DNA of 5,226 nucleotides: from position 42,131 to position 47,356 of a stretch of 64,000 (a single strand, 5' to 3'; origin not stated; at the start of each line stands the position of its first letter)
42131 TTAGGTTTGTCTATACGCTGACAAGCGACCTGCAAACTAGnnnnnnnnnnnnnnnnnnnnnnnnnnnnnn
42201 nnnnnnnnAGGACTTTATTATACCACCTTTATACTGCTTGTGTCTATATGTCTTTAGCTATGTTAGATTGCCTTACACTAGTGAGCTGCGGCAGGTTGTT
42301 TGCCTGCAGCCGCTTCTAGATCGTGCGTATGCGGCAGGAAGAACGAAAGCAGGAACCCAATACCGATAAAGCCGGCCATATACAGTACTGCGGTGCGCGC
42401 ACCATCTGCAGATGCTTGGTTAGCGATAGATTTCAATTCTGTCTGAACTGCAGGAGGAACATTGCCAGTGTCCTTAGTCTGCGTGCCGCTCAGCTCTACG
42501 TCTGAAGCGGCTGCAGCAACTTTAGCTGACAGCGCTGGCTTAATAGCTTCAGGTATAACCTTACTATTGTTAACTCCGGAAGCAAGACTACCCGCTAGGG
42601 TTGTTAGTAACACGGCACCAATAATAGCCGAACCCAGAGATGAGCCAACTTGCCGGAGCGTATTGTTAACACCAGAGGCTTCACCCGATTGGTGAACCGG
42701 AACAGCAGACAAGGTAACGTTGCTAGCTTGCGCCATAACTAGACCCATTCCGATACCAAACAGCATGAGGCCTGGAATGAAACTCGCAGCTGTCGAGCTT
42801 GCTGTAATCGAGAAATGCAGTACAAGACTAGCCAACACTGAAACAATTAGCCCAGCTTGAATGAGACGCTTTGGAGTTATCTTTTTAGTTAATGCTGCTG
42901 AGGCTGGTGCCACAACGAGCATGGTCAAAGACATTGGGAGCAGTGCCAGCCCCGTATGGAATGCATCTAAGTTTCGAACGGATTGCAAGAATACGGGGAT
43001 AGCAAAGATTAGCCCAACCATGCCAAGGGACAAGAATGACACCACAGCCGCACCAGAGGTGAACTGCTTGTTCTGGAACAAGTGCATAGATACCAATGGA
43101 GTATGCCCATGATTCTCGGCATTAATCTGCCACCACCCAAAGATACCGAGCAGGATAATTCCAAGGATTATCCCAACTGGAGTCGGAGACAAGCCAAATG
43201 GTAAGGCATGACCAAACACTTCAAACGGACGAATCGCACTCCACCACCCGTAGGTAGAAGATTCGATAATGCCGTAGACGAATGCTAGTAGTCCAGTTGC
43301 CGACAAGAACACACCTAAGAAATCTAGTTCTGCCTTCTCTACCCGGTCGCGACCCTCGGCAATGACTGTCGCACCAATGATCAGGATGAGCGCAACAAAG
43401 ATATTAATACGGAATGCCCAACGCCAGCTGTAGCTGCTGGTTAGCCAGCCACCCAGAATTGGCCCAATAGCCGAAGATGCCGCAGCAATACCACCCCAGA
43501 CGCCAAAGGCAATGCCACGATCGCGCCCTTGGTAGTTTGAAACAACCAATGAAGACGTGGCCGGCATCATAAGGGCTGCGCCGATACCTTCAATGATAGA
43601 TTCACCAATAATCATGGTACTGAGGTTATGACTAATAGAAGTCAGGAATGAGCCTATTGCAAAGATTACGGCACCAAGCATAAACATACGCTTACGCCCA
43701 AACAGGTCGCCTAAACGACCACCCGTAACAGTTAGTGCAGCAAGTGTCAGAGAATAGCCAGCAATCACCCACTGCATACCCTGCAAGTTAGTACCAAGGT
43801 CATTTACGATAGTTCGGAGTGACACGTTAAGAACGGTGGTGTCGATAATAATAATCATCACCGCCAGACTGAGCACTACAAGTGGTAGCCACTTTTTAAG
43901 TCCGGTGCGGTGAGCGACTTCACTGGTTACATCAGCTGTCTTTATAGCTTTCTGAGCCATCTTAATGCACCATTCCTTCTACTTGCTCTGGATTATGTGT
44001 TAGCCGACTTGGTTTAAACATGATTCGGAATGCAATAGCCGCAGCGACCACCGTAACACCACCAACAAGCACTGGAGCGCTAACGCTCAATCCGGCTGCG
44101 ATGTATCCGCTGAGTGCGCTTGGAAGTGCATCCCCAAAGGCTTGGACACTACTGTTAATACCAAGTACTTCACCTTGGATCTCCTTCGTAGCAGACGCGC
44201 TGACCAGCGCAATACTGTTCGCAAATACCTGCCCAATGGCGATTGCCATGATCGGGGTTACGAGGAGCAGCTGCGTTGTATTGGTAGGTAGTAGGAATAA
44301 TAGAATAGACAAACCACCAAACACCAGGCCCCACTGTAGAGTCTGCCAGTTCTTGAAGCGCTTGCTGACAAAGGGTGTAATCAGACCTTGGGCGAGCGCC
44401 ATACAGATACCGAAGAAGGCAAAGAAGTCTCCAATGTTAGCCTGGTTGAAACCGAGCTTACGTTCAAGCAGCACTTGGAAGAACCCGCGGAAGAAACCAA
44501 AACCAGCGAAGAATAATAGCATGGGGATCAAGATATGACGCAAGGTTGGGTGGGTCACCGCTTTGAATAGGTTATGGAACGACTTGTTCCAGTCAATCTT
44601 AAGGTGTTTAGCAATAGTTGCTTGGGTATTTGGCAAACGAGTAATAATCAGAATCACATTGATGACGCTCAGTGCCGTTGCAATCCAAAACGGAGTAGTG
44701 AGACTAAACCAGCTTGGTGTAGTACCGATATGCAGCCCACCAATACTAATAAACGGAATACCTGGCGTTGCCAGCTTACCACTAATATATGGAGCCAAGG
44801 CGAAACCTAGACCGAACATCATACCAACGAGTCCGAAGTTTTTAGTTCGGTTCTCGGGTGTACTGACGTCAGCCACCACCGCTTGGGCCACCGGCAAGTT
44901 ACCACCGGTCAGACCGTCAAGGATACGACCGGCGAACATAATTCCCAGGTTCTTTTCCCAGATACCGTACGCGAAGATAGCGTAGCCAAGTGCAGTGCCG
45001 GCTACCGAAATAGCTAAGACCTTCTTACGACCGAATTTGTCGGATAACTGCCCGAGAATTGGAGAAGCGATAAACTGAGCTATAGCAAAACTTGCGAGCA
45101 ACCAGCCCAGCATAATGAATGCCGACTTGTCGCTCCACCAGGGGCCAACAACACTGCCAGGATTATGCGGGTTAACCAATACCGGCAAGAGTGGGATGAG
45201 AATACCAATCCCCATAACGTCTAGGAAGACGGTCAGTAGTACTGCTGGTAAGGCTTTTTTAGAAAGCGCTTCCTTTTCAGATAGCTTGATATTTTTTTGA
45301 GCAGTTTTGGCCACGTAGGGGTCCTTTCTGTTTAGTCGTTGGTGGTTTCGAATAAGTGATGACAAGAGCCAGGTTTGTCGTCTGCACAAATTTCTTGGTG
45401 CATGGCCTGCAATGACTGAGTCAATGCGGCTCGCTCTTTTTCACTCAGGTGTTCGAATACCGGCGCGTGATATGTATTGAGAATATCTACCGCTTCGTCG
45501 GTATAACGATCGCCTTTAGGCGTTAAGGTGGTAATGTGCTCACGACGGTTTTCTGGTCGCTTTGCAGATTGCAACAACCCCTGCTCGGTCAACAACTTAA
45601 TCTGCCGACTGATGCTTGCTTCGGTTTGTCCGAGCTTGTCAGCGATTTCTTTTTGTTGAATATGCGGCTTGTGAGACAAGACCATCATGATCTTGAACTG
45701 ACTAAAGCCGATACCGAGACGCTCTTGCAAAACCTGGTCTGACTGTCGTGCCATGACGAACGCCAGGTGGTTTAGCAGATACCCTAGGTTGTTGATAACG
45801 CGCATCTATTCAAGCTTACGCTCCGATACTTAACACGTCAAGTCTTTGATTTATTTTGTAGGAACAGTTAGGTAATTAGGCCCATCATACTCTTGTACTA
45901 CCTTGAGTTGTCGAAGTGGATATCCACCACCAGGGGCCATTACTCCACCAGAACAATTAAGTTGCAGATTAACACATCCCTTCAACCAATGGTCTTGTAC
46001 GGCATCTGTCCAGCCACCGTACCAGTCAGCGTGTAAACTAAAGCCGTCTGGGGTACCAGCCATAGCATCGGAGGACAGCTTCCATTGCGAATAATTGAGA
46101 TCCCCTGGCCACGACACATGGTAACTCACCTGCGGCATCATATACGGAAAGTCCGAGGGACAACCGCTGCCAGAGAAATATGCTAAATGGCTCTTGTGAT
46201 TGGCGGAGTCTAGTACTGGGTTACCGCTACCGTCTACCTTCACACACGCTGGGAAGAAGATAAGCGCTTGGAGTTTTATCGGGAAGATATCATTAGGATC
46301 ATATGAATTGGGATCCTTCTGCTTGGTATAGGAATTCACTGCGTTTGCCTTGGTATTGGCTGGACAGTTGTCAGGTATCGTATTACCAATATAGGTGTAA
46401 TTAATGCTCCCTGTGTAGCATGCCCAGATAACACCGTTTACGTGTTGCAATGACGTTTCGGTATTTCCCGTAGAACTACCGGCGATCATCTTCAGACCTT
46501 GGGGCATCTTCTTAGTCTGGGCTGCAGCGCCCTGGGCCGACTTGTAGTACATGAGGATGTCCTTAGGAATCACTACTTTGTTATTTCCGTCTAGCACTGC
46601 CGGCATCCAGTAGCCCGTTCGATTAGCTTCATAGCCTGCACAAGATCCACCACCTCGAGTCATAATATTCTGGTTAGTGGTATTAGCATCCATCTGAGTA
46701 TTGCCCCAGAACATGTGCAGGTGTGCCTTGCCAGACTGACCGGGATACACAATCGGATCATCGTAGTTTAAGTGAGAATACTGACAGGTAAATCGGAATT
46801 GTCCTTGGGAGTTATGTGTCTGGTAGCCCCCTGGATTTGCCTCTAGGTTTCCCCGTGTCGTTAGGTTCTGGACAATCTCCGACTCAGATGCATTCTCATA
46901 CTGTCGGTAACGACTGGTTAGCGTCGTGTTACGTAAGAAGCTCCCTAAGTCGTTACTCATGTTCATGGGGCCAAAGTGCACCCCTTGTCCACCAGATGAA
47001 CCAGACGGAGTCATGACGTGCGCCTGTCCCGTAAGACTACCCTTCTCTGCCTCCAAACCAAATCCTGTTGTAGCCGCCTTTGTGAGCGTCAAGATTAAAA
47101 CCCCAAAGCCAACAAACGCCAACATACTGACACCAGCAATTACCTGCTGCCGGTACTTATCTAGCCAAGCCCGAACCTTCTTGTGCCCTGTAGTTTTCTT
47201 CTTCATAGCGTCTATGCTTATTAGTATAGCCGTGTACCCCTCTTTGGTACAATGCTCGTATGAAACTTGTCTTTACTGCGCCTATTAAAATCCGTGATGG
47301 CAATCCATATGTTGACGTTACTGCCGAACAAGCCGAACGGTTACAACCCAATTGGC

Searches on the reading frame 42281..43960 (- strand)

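Call 28: search_protein_families(library=pfam, proteins=[window:42281-43960:-], max_evalue=0.001)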
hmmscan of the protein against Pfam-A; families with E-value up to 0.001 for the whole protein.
window:42281-43960:- (560 aa): 3 families
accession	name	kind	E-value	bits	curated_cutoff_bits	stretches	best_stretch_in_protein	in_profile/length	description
PF07690.21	MFS_1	-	4.5e-52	177.5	33.4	1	30-443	1-346/347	Major Facilitator Superfamily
PF00083.30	Sugar_tr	-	5.6e-05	22.6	22.3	1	64-202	50-193/452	Sugar (and other) transporter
PF03209.21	PUCC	-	0.00027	20.5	21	0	351-450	261-359/401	PUCC protein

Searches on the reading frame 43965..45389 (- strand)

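Call 28: search_protein_families(library=pfam, proteins=[window:43965-45389:-], max_evalue=0.001)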
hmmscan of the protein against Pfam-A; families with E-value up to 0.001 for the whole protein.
window:43965-45389:- (475 aa): 4 families
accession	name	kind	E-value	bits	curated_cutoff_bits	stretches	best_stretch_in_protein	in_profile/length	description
PF07690.21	MFS_1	-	8.3e-50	170.1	33.4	2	51-421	2-344/347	Major Facilitator Superfamily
PF12832.13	MFS_1_like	-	1.3e-12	48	25.2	1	95-430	37-361/373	MFS_1 like family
PF00083.30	Sugar_tr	-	2e-10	40.6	22.3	1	91-201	45-156/452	Sugar (and other) transporter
PF03825.22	Nuc_H_symport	-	2.7e-05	23.8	25.9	1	106-207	257-362/400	Nucleoside H+ symporter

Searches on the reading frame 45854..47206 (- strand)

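Call 28: search_protein_families(library=pfam, proteins=[window:45854-47206:-], max_evalue=0.001)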
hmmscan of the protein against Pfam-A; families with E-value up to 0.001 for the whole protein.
window:45854-47206:- (451 aa): 1 family
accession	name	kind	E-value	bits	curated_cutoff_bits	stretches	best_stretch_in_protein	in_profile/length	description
PF09362.15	DUF1996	-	1.1e-33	117.7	27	1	150-399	1-237/237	Domain of unknown function (DUF1996)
